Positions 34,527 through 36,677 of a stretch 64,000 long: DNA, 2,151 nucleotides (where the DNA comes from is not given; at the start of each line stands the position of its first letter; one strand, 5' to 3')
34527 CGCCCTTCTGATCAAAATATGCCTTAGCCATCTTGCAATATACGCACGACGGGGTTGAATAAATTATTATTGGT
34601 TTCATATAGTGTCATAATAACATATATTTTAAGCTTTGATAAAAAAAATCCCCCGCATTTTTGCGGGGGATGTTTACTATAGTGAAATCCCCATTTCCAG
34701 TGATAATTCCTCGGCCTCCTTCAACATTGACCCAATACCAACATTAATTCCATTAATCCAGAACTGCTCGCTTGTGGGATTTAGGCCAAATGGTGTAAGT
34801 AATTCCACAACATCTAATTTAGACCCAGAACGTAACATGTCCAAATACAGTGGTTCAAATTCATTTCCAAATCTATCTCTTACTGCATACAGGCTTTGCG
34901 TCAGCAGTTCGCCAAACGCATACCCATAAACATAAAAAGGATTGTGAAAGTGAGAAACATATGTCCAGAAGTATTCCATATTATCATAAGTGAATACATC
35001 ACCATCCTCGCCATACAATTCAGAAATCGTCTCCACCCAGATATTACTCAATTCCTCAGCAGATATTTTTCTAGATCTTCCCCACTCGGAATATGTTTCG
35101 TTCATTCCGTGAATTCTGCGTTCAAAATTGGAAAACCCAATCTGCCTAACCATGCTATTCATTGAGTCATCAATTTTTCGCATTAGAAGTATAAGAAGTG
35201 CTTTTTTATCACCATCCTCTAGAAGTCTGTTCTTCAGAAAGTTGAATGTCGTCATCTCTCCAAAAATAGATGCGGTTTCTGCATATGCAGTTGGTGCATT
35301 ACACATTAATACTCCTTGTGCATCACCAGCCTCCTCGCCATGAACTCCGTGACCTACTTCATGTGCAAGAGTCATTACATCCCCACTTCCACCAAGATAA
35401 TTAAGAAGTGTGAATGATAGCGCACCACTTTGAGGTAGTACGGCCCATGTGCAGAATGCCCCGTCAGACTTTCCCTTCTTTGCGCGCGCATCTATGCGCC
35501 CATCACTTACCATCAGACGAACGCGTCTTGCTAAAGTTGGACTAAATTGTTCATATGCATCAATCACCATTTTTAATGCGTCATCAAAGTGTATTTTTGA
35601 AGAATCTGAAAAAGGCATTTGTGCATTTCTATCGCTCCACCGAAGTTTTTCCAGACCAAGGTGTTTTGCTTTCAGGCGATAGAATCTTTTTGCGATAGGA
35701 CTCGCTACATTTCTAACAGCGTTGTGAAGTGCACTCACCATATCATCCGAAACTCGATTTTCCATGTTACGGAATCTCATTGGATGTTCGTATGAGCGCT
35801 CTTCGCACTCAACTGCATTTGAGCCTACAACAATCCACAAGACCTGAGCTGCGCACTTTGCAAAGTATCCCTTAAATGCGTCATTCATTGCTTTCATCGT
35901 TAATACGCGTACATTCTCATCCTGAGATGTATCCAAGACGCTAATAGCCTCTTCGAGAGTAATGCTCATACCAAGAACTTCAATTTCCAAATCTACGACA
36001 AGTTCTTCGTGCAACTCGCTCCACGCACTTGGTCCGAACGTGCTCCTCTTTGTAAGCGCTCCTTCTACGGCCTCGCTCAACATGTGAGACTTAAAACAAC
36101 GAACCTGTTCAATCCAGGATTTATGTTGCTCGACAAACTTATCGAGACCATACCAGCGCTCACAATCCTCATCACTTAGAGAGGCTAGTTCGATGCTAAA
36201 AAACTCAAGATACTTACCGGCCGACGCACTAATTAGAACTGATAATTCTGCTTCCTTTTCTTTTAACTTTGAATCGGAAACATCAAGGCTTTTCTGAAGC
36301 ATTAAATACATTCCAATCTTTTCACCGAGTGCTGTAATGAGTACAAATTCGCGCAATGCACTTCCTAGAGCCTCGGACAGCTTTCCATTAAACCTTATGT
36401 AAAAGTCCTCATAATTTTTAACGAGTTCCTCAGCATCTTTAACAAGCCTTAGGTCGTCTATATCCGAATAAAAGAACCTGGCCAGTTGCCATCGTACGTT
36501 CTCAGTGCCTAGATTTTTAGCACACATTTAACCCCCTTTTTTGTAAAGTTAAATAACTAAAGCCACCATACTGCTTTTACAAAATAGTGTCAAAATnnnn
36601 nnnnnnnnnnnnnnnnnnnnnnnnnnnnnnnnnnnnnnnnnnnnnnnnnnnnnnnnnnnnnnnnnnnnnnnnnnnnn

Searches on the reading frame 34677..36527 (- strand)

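Call 101: search_protein_families(library=pfam, proteins=[window:34677-36527:-], max_evalue=0.001)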
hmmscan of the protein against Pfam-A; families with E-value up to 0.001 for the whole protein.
window:34677-36527:- (616 aa): 2 families
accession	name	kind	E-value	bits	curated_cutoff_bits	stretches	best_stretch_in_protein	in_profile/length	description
PF01432.26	Peptidase_M3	-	6.1e-27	95.5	27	1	199-594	3-455/457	Peptidase family M3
PF08439.15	Peptidase_M3_N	-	4.4e-10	40.1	25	1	113-181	1-69/70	Oligopeptidase F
